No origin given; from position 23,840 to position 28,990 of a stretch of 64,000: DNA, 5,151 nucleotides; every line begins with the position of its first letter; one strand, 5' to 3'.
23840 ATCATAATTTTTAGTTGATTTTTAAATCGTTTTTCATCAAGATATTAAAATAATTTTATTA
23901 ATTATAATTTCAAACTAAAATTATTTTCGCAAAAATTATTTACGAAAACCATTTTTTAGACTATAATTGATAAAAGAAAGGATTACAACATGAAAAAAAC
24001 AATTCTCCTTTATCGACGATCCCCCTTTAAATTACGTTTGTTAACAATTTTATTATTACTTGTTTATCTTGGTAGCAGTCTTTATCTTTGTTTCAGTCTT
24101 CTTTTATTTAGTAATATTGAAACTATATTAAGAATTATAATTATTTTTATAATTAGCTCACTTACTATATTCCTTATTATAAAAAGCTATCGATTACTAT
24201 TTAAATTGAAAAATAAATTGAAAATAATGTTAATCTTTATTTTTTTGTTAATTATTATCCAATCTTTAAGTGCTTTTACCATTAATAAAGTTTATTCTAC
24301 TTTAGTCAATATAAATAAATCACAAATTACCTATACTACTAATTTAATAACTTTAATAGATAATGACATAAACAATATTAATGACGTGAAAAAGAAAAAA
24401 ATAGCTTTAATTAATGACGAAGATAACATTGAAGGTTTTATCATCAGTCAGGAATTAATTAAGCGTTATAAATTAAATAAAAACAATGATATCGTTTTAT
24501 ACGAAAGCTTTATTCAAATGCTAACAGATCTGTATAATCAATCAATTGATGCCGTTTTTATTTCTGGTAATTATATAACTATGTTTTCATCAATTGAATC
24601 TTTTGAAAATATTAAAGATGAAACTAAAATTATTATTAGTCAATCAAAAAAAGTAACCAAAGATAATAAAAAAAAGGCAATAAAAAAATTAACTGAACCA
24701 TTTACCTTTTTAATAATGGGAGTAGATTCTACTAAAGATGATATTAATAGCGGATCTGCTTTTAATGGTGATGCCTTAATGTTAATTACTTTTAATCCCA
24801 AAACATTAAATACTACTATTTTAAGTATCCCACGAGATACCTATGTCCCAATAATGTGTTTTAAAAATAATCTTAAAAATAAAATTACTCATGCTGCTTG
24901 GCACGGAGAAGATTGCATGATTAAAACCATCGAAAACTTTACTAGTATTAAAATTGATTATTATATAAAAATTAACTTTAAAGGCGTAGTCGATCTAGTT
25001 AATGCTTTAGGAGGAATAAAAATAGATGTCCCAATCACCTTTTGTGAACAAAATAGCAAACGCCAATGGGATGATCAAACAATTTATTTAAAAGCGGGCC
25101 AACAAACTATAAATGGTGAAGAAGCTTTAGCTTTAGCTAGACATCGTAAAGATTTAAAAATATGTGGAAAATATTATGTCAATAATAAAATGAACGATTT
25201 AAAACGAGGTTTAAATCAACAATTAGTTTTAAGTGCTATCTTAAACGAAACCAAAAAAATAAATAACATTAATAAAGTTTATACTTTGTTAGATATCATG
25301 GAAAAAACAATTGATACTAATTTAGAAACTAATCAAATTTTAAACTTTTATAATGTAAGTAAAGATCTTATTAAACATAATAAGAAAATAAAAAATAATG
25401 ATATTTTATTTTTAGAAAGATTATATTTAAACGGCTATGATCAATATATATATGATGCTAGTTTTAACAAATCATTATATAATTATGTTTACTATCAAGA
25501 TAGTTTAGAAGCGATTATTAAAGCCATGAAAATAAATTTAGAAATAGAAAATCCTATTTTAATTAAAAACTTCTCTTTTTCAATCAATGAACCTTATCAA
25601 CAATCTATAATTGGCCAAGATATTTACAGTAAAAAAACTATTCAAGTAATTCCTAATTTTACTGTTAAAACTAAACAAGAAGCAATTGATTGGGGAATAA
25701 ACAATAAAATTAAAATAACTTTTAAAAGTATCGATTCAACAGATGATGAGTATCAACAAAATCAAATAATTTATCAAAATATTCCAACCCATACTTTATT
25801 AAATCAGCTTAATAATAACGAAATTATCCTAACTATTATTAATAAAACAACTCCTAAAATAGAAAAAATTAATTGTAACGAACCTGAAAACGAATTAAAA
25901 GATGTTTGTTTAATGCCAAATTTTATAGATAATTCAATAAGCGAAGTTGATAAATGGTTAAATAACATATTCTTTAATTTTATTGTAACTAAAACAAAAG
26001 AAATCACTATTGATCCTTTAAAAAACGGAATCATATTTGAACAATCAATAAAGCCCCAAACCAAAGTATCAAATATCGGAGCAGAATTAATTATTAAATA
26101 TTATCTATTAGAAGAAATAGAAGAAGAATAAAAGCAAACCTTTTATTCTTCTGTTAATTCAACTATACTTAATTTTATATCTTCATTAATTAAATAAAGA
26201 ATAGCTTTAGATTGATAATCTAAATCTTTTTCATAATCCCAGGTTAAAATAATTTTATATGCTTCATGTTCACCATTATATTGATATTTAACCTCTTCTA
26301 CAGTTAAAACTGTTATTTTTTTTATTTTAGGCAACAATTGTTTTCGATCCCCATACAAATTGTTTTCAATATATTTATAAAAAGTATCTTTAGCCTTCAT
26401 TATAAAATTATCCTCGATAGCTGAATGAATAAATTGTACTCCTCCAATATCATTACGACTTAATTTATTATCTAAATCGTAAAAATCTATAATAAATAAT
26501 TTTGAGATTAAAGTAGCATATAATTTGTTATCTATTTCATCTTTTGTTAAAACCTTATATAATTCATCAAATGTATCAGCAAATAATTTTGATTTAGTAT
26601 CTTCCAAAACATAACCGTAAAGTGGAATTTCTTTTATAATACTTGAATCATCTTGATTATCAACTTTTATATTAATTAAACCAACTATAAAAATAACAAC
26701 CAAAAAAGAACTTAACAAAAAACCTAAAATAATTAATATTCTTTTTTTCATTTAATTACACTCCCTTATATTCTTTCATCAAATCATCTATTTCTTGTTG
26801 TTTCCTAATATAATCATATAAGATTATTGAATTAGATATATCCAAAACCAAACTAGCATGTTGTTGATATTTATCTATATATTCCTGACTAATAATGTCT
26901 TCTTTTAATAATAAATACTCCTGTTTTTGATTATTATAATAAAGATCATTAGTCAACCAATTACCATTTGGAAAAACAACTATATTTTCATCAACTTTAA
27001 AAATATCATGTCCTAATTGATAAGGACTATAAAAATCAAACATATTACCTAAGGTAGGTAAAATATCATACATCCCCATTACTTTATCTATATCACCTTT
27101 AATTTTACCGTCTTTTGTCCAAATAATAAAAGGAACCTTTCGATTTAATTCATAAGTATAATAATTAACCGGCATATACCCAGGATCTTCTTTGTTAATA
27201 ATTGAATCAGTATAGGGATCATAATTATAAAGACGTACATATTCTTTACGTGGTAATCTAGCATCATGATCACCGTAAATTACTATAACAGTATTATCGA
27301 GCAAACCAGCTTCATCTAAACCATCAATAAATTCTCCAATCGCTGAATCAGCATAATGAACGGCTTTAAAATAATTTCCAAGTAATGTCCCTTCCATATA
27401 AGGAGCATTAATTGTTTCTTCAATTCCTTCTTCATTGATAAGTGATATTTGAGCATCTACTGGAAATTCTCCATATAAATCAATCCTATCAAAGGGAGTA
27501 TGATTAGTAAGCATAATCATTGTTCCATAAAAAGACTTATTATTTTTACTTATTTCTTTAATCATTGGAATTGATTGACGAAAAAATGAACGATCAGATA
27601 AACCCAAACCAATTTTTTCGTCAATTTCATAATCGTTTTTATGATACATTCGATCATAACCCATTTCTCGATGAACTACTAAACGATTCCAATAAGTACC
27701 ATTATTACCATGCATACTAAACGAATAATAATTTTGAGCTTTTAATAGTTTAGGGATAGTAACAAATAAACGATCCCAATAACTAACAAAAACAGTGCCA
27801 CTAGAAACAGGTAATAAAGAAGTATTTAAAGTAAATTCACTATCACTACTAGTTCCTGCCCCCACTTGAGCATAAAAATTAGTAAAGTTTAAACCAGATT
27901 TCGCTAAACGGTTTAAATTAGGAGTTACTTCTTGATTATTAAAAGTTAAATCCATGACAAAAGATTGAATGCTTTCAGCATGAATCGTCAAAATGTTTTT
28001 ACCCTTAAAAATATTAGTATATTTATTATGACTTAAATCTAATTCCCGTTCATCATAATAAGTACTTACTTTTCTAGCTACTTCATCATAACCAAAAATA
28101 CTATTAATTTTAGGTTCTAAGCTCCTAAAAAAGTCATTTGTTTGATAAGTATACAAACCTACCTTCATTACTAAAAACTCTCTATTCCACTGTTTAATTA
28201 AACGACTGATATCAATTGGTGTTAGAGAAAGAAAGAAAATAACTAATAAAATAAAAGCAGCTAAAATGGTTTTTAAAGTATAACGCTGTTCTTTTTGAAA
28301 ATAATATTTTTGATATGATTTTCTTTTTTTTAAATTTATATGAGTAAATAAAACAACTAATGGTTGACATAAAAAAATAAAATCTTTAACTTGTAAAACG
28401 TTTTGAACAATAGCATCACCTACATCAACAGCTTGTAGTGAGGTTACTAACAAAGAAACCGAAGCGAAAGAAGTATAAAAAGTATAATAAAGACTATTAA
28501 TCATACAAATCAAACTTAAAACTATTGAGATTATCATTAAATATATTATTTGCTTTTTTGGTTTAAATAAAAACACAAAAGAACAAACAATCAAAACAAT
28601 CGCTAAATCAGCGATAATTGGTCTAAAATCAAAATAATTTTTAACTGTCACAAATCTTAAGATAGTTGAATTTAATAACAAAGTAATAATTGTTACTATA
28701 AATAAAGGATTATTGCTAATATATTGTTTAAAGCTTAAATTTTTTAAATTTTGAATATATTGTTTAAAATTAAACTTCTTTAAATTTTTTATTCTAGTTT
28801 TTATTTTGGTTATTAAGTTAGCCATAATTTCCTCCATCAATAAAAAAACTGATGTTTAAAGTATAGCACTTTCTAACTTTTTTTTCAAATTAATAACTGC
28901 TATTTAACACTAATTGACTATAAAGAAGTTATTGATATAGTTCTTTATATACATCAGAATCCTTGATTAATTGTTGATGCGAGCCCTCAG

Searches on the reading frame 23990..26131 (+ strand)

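Call 63: search_protein_families(library=pfam, proteins=[window:23990-26131:+], max_evalue=0.001)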
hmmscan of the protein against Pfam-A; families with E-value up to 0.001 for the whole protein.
window:23990-26131:+ (713 aa): 3 families
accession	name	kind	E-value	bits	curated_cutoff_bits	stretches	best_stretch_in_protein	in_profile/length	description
PF03816.19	LytR_cpsA_psr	-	6.3e-39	134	24.6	1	260-422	2-149/150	LytR_cpsA_psr family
PF03793.24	PASTA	-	3e-09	37.1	23.2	0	642-702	3-60/64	PASTA domain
PF12974.12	Phosphonate-bd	-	0.00033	20.5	27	1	110-214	80-176/242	ABC transporter, phosphonate, periplasmic substrate-binding protein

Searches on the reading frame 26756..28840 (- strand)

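Call 13: search_protein_families(library=pfam, proteins=[window:26756-28840:-], max_evalue=0.001)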
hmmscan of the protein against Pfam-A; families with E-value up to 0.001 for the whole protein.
window:26756-28840:- (694 aa): 2 families
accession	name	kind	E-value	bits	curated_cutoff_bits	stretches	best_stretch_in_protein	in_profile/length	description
PF00884.28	Sulfatase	-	1.6e-34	120.1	25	1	281-599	1-297/301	Sulfatase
PF01663.27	Phosphodiest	-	1.3e-07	32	23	1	490-525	184-219/342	Type I phosphodiesterase / nucleotide pyrophosphatase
